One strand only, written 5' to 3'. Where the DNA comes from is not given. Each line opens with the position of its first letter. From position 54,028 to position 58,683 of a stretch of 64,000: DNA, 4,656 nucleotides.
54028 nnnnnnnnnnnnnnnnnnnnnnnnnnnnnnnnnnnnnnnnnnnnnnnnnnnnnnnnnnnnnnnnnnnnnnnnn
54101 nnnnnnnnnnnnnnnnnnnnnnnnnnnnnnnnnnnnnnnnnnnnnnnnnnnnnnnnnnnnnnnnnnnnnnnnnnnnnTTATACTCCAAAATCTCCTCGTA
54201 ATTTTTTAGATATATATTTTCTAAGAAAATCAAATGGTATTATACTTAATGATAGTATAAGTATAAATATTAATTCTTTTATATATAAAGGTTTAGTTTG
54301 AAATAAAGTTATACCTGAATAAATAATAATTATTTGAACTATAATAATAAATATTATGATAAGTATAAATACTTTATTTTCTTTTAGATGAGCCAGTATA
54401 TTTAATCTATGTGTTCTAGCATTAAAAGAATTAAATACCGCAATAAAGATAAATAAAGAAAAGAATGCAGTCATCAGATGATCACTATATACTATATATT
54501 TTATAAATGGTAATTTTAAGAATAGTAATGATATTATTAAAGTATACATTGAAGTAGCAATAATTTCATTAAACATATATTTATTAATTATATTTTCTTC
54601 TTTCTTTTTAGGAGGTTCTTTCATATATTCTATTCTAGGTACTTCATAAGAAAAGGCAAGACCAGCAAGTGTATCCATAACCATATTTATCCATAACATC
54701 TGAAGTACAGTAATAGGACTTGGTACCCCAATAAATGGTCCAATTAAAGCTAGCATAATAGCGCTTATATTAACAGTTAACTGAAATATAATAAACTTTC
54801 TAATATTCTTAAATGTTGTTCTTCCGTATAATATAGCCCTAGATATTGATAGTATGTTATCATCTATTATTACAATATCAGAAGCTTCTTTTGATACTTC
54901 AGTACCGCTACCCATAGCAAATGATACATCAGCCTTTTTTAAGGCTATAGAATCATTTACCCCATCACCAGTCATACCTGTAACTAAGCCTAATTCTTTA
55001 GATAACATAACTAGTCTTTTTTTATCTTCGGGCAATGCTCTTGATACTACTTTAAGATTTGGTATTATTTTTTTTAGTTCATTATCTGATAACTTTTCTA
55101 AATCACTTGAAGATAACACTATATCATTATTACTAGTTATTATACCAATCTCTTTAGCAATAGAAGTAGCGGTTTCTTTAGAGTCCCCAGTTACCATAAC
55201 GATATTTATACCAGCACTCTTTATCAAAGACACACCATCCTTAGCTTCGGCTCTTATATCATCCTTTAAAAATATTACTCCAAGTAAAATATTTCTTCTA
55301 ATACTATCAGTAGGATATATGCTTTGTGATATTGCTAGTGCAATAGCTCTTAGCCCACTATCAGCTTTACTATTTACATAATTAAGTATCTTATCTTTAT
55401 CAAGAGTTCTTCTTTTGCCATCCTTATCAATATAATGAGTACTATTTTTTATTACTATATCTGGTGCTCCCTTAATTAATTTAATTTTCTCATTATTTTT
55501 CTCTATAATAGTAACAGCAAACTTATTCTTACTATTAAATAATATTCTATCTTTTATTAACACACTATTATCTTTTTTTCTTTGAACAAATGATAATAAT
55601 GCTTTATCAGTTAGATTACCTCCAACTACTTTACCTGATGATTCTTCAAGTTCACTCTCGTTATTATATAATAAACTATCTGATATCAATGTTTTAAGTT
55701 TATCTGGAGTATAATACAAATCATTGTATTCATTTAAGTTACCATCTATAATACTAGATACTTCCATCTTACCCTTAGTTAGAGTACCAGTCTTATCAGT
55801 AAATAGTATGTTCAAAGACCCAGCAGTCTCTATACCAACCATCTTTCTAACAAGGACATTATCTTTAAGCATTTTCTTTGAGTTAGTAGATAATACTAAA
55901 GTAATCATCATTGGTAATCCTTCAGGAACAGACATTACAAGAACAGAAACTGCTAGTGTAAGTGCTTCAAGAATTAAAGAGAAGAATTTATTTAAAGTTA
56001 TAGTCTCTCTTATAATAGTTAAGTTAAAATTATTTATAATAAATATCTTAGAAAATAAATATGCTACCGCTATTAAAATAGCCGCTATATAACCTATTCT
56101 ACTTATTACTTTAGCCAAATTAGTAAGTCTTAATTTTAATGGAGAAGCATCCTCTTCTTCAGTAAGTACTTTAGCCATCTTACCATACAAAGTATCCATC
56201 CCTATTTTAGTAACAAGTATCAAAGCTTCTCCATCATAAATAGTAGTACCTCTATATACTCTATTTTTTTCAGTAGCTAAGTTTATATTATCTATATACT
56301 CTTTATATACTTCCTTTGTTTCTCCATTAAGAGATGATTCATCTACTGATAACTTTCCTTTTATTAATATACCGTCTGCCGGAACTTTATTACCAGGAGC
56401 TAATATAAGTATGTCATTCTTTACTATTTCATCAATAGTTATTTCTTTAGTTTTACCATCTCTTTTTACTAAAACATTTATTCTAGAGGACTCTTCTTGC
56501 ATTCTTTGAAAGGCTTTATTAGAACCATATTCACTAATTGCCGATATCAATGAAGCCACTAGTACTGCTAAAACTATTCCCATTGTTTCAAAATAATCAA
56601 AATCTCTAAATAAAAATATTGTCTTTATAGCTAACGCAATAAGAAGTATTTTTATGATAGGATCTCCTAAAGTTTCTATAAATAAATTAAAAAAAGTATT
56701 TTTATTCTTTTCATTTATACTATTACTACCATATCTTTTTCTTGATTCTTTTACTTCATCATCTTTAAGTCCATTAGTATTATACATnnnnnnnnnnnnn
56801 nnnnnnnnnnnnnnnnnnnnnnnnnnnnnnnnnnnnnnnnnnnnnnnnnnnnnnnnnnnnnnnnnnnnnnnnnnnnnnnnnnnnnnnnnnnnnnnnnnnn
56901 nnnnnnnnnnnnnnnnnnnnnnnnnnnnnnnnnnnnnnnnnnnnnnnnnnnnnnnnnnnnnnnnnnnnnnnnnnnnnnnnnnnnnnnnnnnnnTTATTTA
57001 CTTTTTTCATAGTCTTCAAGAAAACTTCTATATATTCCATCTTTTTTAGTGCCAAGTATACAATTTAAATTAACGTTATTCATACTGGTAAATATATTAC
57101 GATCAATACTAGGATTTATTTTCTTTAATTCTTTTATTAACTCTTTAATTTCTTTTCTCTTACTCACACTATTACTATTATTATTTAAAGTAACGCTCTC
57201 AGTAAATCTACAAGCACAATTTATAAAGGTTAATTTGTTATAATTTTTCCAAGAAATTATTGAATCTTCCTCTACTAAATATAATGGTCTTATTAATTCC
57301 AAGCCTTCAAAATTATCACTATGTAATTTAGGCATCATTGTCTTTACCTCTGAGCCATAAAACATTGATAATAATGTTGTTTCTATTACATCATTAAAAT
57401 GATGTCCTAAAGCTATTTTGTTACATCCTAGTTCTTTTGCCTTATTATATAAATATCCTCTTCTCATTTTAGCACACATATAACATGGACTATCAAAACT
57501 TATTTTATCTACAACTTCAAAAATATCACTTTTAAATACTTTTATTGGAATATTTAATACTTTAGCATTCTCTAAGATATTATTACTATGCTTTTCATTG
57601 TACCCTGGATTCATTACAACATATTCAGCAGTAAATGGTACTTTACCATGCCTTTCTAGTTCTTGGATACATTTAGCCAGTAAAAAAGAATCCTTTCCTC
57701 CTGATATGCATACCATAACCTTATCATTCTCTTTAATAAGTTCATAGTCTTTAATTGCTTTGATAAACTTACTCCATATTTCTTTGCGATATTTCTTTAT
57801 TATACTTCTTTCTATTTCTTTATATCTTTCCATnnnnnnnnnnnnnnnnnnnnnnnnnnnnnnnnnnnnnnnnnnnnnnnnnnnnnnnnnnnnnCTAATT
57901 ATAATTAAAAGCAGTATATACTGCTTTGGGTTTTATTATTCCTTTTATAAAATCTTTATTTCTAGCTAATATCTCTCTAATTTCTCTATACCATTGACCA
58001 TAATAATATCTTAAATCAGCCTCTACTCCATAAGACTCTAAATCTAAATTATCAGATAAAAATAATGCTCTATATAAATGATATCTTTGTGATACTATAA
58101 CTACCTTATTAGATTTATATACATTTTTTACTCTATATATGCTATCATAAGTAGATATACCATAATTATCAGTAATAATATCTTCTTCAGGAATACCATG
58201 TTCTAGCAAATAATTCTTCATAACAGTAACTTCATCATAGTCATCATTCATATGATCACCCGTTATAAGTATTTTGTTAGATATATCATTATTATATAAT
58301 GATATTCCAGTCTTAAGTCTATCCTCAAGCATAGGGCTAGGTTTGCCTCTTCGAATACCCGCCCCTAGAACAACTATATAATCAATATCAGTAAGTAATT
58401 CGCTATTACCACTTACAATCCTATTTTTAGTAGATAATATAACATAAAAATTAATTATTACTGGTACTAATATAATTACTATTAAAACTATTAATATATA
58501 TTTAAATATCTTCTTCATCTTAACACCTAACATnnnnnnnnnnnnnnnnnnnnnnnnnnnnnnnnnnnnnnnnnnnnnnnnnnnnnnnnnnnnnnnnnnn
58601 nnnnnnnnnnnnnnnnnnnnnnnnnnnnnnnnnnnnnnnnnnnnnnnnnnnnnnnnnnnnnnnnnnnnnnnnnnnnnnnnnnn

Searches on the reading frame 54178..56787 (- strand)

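Call 42: search_protein_families(library=pfam, proteins=[window:54178-56787:-], max_evalue=0.001)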
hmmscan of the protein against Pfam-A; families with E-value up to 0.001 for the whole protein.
window:54178-56787:- (869 aa): 5 families
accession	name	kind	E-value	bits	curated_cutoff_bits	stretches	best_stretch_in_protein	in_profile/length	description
PF00122.25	E1-E2_ATPase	-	3.1e-39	134.8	28.1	1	103-308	5-180/181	E1-E2 ATPase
PF00689.26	Cation_ATPase_C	-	5.2e-36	124.5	27.3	1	689-859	1-175/175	Cation transporting ATPase, C-terminus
PF00702.32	Hydrolase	-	6.6e-15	56.4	26.4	1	328-620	4-191/191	haloacid dehalogenase-like hydrolase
PF00690.31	Cation_ATPase_N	-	1.7e-12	47.2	20.4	1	4-54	18-68/69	Cation transporter/ATPase, N-terminus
PF13246.12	Cation_ATPase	-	2.3e-09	37.6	21.7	1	376-452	4-91/91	Cation transport ATPase (P-type)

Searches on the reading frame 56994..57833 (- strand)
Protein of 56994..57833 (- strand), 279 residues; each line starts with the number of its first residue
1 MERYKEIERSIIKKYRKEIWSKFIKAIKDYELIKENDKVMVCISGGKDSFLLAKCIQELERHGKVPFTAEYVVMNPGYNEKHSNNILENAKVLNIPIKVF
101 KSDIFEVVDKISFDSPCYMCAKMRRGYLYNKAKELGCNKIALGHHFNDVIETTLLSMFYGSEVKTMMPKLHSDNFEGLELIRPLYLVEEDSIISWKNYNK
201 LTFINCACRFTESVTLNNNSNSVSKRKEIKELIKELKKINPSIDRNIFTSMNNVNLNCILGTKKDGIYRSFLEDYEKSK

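Call 42: search_protein_families(library=pfam, proteins=[window:56994-57833:-], max_evalue=0.001)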
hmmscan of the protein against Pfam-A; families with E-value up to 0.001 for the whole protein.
window:56994-57833:- (279 aa): 1 family
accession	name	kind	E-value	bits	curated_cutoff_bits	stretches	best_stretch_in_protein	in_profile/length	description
PF01171.26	ATP_bind_3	-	1.5e-16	61.1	27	1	38-204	1-164/182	PP-loop family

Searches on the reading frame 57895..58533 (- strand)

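Call 42: search_protein_families(library=pfam, proteins=[window:57895-58533:-], max_evalue=0.001)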
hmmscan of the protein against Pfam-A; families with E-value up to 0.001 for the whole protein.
window:57895-58533:- (212 aa): 1 family
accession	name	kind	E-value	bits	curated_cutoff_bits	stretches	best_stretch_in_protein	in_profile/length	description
PF02698.23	DUF218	-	8.1e-25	87.7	27.6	1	51-164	1-104/133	DUF218 domain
